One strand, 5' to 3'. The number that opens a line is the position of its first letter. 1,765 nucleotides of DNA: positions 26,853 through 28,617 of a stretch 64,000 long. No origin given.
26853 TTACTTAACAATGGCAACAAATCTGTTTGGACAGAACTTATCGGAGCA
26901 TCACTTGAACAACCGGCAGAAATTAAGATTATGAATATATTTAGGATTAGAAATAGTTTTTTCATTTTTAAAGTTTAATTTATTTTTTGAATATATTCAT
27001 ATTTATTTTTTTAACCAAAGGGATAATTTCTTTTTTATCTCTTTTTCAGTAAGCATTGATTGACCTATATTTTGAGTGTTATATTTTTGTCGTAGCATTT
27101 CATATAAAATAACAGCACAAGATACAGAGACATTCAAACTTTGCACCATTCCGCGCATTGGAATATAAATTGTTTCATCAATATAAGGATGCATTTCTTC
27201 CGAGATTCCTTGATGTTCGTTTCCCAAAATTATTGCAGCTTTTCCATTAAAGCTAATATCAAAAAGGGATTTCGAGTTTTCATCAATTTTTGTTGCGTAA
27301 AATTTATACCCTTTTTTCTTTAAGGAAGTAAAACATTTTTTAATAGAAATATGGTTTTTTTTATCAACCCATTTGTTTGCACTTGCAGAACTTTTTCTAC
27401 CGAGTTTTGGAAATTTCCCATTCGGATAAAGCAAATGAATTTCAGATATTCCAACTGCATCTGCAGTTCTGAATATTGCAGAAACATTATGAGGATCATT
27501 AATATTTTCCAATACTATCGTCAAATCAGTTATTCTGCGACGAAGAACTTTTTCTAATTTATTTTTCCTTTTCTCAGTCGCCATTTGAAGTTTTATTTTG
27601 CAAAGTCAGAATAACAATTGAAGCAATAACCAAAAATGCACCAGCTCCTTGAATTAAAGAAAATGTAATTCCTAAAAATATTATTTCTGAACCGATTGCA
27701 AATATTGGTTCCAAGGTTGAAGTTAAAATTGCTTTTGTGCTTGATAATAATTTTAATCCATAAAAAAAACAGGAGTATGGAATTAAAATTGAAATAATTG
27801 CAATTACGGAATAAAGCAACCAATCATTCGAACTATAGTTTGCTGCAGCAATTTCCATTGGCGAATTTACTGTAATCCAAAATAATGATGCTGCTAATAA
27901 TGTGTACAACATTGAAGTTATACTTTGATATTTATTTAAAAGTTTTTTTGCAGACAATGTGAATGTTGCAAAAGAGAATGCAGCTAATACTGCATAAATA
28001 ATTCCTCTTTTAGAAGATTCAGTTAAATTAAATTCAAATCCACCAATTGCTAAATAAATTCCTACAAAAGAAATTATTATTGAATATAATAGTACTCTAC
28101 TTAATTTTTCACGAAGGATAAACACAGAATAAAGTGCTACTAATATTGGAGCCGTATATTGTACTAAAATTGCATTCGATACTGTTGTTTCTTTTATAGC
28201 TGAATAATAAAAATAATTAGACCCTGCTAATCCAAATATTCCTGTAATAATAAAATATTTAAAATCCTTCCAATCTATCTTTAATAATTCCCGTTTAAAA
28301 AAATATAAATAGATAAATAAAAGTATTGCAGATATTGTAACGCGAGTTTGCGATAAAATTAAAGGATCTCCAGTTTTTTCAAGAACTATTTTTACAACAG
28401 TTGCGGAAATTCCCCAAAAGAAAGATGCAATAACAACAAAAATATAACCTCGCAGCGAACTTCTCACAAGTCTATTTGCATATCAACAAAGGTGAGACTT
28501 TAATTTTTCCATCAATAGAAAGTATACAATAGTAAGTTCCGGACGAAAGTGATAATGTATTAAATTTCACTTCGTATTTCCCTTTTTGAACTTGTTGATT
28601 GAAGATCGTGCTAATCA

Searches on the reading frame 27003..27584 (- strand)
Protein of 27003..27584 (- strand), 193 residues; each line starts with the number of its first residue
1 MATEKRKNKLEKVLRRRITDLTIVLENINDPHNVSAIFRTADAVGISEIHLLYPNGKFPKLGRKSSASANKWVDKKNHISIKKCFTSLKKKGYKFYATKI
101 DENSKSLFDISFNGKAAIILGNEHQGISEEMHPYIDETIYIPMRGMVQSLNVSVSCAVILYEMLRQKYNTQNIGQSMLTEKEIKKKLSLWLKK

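Call 9: search_protein_families(library=pfam, proteins=[window:27003-27584:-], max_evalue=0.001)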
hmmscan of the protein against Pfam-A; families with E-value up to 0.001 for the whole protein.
window:27003-27584:- (193 aa): 1 family
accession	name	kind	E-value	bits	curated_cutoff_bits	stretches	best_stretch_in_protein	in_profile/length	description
PF00588.24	SpoU_methylase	-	8.6e-38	130.1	29.7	1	21-161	2-142/142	SpoU rRNA Methylase family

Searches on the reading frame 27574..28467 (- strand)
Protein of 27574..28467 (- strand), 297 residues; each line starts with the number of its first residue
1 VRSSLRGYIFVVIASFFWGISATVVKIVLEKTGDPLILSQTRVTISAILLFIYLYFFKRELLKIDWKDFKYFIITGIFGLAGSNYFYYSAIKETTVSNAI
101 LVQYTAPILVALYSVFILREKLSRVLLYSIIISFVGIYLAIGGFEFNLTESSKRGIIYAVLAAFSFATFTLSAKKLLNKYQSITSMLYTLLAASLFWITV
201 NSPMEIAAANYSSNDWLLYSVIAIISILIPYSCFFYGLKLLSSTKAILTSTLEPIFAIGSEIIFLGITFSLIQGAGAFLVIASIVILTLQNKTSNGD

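Call 9: search_protein_families(library=pfam, proteins=[window:27574-28467:-], max_evalue=0.001)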
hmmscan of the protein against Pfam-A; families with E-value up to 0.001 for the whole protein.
window:27574-28467:- (297 aa): 2 families
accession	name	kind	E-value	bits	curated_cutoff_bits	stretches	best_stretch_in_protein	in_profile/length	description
PF00892.27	EamA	-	2.8e-46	157.6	28.2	2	6-140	2-133/135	EamA-like transporter family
PF03151.22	TPT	-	4.7e-09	36.5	30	1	24-284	20-287/291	Triose-phosphate Transporter family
